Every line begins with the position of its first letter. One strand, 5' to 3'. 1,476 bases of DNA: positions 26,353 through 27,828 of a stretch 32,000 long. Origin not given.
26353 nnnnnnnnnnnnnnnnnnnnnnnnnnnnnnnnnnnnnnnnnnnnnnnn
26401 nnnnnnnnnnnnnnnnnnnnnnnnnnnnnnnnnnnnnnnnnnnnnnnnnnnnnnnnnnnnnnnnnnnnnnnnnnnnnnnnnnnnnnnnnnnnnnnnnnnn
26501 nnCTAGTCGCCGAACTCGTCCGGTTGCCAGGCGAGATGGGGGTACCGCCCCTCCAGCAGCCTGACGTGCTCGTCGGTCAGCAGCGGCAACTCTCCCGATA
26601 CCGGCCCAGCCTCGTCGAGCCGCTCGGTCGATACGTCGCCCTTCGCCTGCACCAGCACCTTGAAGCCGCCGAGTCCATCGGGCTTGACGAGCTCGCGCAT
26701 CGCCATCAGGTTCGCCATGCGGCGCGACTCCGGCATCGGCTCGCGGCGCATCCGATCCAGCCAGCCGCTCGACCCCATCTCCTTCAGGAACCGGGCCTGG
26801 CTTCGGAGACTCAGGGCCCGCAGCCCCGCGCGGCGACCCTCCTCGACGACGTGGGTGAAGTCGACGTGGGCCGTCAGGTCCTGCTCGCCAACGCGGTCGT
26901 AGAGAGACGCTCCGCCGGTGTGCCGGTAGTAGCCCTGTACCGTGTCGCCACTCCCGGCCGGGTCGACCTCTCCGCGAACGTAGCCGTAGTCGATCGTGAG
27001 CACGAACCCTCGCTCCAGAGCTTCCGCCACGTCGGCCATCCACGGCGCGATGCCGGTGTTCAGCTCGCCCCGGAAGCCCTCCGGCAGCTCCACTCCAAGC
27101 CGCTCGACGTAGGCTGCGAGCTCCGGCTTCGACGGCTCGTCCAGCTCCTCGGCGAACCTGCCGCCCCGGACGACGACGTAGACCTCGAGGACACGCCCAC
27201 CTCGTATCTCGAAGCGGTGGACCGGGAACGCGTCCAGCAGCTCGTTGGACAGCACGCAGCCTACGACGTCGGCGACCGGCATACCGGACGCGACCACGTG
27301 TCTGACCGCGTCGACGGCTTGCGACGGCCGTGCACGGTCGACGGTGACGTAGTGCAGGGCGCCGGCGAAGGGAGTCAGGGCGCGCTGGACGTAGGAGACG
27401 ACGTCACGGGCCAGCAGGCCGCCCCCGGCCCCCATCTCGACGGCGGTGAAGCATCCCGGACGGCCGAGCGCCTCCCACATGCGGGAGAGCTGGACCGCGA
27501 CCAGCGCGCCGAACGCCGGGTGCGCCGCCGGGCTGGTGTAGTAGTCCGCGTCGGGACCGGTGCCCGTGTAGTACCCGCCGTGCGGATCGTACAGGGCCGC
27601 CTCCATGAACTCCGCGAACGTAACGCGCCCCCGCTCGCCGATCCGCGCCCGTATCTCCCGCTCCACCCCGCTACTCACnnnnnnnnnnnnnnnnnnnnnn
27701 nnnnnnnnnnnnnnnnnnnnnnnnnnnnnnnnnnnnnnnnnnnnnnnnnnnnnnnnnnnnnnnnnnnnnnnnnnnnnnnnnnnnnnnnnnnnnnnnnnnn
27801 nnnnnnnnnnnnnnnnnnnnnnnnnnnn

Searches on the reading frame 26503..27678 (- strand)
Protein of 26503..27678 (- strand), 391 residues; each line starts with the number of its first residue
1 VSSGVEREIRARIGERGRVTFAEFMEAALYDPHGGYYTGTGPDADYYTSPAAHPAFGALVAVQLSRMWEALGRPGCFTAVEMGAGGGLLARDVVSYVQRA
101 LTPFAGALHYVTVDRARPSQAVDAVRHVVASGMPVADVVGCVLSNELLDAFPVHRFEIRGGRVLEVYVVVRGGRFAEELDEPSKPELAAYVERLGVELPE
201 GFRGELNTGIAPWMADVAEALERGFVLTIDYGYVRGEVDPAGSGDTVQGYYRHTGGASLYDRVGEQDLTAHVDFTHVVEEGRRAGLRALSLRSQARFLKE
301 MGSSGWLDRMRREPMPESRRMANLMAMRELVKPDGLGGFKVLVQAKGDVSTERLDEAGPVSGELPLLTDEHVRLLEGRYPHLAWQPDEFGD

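Call 4: search_protein_families(library=pfam, proteins=[window:26503-27678:-], max_evalue=0.1)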
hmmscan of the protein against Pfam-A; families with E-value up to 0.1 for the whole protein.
window:26503-27678:- (391 aa): 1 family
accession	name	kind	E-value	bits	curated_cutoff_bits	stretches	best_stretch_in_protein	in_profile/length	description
PF02636.23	Methyltransf_28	-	2.5e-48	165.2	23.3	1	59-288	1-245/249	Putative S-adenosyl-L-methionine-dependent methyltransferase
